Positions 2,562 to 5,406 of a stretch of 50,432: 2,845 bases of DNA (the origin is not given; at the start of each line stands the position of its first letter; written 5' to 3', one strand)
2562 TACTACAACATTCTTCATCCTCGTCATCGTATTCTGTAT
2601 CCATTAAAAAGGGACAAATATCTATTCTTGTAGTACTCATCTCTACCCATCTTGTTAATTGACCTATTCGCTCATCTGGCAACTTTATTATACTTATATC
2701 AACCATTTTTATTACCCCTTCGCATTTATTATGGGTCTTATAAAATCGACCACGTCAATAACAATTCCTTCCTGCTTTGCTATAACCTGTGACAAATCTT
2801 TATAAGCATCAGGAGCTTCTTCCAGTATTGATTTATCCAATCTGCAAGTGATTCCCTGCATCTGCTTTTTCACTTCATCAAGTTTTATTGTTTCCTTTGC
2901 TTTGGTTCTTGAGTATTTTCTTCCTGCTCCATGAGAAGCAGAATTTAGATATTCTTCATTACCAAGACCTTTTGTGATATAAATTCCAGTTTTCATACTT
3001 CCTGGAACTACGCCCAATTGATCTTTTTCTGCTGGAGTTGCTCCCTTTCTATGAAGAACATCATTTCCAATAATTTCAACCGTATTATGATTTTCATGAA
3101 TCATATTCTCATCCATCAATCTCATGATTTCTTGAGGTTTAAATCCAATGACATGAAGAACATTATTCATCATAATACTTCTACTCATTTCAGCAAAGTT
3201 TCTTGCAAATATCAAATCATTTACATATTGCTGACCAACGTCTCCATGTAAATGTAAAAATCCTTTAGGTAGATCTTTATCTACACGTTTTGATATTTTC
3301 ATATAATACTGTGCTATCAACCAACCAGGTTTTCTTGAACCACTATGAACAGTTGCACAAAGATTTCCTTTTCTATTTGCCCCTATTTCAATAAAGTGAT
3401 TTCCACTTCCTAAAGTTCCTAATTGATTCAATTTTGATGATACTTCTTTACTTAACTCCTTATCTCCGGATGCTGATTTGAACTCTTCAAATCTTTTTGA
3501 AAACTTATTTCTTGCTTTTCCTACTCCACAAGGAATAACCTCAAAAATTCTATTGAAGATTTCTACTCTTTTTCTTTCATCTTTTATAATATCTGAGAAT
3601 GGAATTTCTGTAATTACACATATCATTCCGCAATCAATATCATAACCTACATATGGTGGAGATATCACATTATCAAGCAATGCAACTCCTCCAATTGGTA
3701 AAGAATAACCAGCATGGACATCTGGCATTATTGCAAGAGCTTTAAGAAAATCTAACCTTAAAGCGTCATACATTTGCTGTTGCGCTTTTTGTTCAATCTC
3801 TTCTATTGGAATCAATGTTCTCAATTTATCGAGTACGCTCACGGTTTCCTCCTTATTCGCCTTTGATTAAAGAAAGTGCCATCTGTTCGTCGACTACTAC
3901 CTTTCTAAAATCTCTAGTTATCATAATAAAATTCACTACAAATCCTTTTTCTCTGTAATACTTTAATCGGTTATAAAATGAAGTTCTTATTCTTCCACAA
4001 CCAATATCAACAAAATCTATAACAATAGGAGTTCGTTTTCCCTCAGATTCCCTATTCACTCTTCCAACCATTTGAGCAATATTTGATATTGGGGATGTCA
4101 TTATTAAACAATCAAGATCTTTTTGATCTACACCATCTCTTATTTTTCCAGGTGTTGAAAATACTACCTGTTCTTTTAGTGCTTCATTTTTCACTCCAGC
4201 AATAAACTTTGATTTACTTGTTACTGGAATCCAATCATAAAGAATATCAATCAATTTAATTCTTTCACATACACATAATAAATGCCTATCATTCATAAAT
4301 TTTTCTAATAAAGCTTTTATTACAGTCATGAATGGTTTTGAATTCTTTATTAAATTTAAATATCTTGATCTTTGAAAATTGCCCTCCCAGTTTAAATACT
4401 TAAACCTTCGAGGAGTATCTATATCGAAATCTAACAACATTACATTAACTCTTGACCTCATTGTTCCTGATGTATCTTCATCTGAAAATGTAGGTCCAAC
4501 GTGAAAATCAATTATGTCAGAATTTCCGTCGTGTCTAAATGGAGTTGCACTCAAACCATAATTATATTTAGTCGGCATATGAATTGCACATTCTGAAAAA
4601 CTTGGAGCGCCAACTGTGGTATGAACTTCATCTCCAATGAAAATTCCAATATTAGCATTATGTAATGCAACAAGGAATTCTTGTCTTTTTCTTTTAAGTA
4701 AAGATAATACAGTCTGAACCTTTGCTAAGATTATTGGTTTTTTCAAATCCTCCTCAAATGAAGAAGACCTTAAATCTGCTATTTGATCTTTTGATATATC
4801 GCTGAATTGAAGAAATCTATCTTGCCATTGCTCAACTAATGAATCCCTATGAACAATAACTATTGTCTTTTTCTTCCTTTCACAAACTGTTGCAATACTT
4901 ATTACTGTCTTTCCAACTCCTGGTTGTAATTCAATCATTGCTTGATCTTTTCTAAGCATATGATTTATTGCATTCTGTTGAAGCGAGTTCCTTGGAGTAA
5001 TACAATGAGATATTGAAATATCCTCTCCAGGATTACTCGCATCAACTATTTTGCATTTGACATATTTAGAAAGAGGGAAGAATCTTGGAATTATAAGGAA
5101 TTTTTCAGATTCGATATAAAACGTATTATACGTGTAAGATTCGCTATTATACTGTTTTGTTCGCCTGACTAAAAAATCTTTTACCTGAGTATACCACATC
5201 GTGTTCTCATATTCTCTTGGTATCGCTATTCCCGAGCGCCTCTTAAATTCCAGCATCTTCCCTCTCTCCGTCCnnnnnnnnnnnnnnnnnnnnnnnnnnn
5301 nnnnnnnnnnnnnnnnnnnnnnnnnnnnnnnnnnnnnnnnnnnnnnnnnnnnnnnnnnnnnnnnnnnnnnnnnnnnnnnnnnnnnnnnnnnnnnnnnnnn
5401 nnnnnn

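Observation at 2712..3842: Phage RtcB RNA ligase in a DNA-repair gene string (possible anti-anticodon-nuclease function)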

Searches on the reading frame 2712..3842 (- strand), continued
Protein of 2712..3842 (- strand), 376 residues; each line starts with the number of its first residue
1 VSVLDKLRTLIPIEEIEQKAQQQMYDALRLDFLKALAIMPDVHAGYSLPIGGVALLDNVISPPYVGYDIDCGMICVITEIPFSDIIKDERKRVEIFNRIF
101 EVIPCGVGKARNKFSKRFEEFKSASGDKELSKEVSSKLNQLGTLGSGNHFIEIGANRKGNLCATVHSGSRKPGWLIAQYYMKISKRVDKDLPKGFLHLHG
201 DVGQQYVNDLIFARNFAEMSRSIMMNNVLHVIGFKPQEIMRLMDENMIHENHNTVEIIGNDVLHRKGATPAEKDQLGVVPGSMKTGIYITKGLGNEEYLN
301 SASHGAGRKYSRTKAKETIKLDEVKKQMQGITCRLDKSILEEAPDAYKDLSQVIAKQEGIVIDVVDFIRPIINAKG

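Call 67: find_encoding_contigs(protein=P0048, flank=10000, max_places=2)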
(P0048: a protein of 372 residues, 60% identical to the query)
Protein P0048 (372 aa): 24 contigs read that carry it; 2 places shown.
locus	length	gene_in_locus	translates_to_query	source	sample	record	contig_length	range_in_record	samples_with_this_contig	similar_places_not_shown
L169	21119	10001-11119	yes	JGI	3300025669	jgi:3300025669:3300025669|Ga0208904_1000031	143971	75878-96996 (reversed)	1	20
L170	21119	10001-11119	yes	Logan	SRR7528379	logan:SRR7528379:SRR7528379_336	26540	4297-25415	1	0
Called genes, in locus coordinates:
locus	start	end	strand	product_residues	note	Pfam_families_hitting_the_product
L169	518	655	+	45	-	-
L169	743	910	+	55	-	-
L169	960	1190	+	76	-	-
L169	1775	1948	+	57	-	-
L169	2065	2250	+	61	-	-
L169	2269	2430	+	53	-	-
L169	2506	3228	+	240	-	-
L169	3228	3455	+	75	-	-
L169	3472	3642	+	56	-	-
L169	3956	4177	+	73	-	PF20657:DUF6811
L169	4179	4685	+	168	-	-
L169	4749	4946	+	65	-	-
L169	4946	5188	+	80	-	-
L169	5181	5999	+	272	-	PF06067:DUF932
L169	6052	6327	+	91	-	-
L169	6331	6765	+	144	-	-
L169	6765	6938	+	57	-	-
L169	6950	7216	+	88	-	-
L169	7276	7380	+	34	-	-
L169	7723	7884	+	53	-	-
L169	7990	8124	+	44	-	-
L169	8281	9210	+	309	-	PF04480:DUF559, PF18741:MTES_1575 (weak)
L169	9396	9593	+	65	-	-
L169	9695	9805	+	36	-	-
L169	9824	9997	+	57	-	-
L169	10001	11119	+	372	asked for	PF01139:RtcB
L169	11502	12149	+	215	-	PF12850:Metallophos_2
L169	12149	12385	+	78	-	-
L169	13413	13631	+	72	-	-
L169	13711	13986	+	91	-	-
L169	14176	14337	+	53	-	-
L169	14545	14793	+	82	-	-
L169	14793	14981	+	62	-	-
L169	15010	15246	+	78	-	-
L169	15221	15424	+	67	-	-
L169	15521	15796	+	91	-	-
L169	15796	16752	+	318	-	PF09414:RNA_ligase, PF18043:T4_Rnl2_C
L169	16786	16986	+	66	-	-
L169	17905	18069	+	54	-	-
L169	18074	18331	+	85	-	-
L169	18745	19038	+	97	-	-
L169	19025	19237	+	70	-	-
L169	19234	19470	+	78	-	-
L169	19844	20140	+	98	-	PF20274:cREC_REC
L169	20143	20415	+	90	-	-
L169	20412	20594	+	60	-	-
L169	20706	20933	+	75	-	-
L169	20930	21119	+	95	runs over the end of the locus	-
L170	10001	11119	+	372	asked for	PF01139:RtcB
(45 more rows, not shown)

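Call 68: find_encoding_contigs(protein=P0097, flank=10000, max_places=1)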
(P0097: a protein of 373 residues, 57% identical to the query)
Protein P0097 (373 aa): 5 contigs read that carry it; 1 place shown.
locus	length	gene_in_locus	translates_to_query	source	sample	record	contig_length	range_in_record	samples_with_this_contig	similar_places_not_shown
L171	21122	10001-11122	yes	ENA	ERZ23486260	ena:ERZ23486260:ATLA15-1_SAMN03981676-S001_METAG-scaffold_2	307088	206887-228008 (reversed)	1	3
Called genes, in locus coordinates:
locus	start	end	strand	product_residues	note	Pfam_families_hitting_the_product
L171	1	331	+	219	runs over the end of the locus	-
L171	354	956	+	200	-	-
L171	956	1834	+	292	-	-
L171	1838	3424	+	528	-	-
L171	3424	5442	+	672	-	-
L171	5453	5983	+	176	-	-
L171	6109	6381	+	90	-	-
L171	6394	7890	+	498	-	-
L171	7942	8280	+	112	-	-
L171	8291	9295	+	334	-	PF04055:Radical_SAM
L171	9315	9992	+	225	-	-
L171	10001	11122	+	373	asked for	PF01139:RtcB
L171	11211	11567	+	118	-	-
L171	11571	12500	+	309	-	PF00623:RNA_pol_Rpb1_2 (weak)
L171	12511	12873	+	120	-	-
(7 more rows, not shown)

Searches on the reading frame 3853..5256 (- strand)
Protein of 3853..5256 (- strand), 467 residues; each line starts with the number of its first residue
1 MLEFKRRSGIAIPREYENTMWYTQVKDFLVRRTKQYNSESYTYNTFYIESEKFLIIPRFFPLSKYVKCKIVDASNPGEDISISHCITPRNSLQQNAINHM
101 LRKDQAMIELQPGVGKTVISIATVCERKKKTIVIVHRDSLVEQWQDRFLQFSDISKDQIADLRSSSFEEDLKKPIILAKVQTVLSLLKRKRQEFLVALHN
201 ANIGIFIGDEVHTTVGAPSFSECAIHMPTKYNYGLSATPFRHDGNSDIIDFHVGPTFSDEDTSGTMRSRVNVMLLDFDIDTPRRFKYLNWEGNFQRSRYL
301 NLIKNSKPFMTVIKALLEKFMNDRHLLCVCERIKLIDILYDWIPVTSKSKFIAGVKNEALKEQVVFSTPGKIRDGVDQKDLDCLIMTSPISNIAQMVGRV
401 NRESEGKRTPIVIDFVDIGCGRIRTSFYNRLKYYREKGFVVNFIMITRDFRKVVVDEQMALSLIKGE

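Call 3: search_protein_families(library=pfam, proteins=[window:3853-5256:-], max_evalue=0.01)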
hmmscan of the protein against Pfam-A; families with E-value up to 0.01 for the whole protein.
window:3853-5256:- (467 aa): 4 families
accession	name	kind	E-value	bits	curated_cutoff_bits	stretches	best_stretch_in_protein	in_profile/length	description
PF04851.21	ResIII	-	1.7e-21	77.2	22.5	1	91-241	6-164/164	Type III restriction enzyme, res subunit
PF00270.35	DEAD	-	6.9e-12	45.8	26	1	91-240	2-161/167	DEAD/DEAH box helicase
PF00176.29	SNF2-rel_dom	-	4.4e-05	23.2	24.9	1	93-242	2-166/290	SNF2-related domain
PF18766.7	SWI2_SNF2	-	0.0027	17.8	26.7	1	113-243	28-159/221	SWI2/SNF2 ATPase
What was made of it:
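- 3853..5256 (-): SF2 (XPB/UvsW-like) helicase directly upstream; its position is conserved in the lineage. ResIII 1.7e-21 (call 3).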

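Call 11: search_protein_families(library=phrogs, proteins=[window:3853-5256:-], max_evalue=0.001)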
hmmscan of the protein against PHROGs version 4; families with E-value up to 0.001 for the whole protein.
window:3853-5256:- (467 aa): 4 families
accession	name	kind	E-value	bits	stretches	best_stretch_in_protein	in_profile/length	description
phrog_16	-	DNA, RNA and nucleotide metabolism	4.5e-39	135.4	1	93-443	277-621/986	DNA helicase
phrog_62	-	DNA, RNA and nucleotide metabolism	2.6e-09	36.1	1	93-242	701-852/1881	DNA helicase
phrog_16259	-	DNA, RNA and nucleotide metabolism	8.7e-08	32.8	1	91-212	120-234/330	DNA helicase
phrog_9690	-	DNA, RNA and nucleotide metabolism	2e-07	31.4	1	202-444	40-302/306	DNA helicase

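Call 20: search_protein_families(library=ncbifam, proteins=[window:3853-5256:-], max_evalue=0.001)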
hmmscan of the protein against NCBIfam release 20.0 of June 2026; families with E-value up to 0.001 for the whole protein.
window:3853-5256:- (467 aa): 6 families
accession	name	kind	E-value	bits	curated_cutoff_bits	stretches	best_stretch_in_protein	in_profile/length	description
NF045503.1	repair_heli_XPB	equivalog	1.1e-16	60.5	610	1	93-321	188-417/548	DNA repair helicase XPB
TIGR00603.1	rad25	subfamily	3.2e-15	55.4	328.7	1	74-257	244-431/734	DNA repair helicase rad25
TIGR04095.1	dnd_restrict_1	equivalog_domain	4e-11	42.6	600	1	92-243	12-172/451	DNA phosphorothioation system restriction enzyme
NF053632.1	heli_RadD_YejH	equivalog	5.3e-07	28.3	720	1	95-195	13-110/573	DNA repair helicase RadD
NF010337.0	PRK13766.1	equivalog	6.6e-05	21.2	610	1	93-220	20-150/781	Hef nuclease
NF042913.1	CyRepA1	equivalog_domain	0.00053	19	200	0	113-155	12-54/595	plasmid replication protein, CyRepA1 family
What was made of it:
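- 3853..5256 (-): XPB/rad25 models (call 20).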

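Call 60: find_related_loci(query=window:3853-5256:-, collection=viral_contigs, flank=8000)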
Query window:3853-5256:- (467 aa) in viral_contigs; peptide patterns used: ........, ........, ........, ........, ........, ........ (x = any residue, [..] = any of these).
1 stretches matched a pattern, but none encodes a relative of the query by tblastn (E <= 1e-3).
